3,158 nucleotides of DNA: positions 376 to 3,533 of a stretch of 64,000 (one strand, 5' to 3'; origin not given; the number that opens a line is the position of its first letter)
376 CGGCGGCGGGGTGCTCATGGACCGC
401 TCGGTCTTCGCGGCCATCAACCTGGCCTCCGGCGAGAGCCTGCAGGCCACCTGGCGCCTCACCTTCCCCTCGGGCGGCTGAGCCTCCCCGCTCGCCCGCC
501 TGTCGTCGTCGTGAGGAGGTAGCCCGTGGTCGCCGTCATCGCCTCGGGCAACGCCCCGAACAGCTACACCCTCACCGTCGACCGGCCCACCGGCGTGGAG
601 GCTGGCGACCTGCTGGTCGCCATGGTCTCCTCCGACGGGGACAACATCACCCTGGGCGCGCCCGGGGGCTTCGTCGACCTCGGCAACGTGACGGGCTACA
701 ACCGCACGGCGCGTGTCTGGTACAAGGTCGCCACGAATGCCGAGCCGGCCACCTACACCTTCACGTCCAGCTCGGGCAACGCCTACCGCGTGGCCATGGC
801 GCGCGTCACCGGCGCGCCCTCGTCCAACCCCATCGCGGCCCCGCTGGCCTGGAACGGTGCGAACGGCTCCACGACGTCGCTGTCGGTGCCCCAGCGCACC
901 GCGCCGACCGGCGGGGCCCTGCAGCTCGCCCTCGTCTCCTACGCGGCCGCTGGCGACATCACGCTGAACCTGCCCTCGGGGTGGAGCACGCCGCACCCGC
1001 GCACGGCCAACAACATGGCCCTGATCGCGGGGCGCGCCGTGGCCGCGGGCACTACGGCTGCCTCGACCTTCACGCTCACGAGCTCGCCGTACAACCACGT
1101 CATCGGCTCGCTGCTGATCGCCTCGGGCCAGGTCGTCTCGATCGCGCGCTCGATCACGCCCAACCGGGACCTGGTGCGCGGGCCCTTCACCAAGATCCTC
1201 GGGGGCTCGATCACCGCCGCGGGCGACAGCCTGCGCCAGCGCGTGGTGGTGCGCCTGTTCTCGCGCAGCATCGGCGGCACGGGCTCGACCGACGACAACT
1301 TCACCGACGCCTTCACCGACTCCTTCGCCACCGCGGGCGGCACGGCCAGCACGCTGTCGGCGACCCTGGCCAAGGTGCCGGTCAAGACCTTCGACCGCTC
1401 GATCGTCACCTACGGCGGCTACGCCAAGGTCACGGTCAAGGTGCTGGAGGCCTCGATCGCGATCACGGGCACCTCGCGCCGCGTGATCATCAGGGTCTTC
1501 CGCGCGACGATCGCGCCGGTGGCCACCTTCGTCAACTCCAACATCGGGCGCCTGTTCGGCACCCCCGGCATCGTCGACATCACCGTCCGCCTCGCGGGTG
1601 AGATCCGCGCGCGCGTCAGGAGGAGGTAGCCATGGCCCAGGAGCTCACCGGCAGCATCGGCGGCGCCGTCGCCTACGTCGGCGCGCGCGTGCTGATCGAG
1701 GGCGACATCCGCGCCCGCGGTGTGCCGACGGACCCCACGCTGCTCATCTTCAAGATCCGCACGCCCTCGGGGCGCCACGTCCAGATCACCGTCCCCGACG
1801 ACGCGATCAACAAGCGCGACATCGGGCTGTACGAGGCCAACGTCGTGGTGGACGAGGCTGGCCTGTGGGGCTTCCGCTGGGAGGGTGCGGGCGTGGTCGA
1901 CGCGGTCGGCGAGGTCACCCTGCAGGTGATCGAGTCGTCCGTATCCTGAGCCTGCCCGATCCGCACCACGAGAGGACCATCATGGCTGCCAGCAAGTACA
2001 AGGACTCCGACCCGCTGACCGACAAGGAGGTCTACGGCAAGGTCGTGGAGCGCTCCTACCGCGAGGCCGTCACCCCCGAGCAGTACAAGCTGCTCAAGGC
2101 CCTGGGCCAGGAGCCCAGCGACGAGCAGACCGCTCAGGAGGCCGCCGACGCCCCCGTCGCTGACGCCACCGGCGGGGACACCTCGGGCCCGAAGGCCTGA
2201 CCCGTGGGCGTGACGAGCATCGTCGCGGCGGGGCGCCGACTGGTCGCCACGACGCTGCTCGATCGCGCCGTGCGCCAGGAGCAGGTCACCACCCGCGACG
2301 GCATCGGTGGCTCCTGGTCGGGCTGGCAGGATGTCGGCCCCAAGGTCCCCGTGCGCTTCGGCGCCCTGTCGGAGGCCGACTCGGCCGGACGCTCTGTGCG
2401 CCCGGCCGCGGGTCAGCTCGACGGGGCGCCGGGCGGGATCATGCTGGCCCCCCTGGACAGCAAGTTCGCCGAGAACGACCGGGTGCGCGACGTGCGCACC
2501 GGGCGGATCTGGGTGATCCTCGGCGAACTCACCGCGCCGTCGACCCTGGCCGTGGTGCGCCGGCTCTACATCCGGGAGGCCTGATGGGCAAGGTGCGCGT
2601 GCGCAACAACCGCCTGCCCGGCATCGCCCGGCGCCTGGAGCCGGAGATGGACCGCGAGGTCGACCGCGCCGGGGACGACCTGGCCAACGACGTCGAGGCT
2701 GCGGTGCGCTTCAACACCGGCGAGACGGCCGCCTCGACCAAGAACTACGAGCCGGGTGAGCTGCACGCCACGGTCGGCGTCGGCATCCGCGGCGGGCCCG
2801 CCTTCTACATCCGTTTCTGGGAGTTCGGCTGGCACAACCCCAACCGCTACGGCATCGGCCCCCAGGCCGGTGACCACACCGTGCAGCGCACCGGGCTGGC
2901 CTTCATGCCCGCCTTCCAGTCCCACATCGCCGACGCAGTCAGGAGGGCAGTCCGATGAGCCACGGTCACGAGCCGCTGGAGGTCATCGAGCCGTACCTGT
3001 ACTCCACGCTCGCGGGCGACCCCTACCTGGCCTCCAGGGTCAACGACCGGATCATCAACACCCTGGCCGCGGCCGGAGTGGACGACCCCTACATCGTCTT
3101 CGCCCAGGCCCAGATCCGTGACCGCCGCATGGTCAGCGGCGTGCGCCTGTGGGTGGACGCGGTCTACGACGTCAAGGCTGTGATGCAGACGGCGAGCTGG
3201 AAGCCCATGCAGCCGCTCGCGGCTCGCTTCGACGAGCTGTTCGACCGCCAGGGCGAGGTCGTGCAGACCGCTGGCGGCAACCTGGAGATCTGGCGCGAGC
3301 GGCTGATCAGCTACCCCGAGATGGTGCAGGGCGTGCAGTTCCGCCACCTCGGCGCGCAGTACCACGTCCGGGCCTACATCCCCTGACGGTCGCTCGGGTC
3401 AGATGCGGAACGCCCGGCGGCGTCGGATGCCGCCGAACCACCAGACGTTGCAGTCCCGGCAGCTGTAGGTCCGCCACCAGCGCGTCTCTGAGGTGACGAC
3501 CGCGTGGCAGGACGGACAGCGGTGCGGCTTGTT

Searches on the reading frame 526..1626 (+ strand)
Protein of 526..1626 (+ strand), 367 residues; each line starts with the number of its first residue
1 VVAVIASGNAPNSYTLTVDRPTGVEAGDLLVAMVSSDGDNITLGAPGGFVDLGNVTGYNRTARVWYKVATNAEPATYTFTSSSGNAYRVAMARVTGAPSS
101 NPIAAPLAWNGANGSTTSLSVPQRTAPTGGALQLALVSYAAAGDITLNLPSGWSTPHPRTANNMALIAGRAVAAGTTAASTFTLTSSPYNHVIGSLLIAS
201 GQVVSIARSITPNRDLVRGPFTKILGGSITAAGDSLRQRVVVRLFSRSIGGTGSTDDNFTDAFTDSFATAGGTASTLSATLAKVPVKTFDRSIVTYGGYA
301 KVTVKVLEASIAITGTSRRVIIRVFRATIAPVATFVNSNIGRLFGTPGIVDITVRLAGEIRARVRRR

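Call 10: search_protein_families(library=phrogs, proteins=[window:526-1626:+], max_evalue=0.001)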
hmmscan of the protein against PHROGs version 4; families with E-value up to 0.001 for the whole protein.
window:526-1626:+ (367 aa): 1 family
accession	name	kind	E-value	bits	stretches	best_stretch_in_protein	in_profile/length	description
phrog_3329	-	unknown function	6e-06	26.2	1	11-96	226-319/440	-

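Call 11: search_protein_families(library=pfam, proteins=[window:526-1626:+], max_evalue=0.01)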
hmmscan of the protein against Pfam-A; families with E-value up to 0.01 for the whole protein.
window:526-1626:+ (367 aa): 0 families

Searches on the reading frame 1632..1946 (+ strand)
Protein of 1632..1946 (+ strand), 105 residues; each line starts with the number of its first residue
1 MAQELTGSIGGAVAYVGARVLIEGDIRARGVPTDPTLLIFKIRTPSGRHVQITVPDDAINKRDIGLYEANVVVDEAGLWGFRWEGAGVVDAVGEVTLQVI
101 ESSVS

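Call 10: search_protein_families(library=phrogs, proteins=[window:1632-1946:+], max_evalue=0.001)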
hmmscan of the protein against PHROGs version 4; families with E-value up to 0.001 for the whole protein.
window:1632-1946:+ (105 aa): 0 families

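Call 11: search_protein_families(library=pfam, proteins=[window:1632-1946:+], max_evalue=0.01)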
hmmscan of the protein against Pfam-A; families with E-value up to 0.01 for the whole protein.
window:1632-1946:+ (105 aa): 1 family
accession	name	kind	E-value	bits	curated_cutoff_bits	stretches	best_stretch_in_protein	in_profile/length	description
PF24584.1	Ig_CYK3_C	-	0.0054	17.4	27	1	41-79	50-85/105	CYK3 C-terminal Ig-like domain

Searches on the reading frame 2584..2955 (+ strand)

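Call 10: search_protein_families(library=phrogs, proteins=[window:2584-2955:+], max_evalue=0.001)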
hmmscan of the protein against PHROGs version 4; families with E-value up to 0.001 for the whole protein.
window:2584-2955:+ (124 aa): 1 family
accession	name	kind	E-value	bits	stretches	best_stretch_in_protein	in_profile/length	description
phrog_5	-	connector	1.4e-05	26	1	2-123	89-209/239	tail completion or Neck1 protein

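Call 11: search_protein_families(library=pfam, proteins=[window:2584-2955:+], max_evalue=0.01)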
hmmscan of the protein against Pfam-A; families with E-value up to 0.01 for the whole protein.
window:2584-2955:+ (124 aa): 0 families

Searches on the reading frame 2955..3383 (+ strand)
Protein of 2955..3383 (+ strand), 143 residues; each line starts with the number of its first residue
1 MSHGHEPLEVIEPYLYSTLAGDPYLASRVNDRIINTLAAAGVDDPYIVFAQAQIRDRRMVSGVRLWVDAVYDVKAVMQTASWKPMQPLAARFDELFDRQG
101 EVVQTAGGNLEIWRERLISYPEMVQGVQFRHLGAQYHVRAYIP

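Call 10: search_protein_families(library=phrogs, proteins=[window:2955-3383:+], max_evalue=0.001)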
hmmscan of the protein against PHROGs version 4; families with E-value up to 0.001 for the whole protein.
window:2955-3383:+ (143 aa): 0 families

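Call 11: search_protein_families(library=pfam, proteins=[window:2955-3383:+], max_evalue=0.01)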
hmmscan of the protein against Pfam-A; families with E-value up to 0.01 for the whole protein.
window:2955-3383:+ (143 aa): 1 family
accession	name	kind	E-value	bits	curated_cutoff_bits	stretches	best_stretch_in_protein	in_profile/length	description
PF11367.14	Tail_completion_gp17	-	0.00077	20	24.5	1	15-66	3-53/124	Tail completion protein gp17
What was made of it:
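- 2955..3386 (+): Left flank: tail completion / terminator-like gene (143 aa). Pfam Tail_completion_gp17 at E=7.7e-4, below cutoff (call 11).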

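Call 54: search_solved_structures(query=window:2955-3383:+, max_evalue=1)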
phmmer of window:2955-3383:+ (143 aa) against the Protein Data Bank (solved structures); distinct sequences matched with E-value up to 1: 2.
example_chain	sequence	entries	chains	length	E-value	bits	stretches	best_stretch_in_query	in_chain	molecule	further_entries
3hhw_A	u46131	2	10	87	0.15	15.6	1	69-112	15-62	Phosphoprotein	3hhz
2k47_A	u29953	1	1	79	0.55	13.7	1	84-117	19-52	Phosphoprotein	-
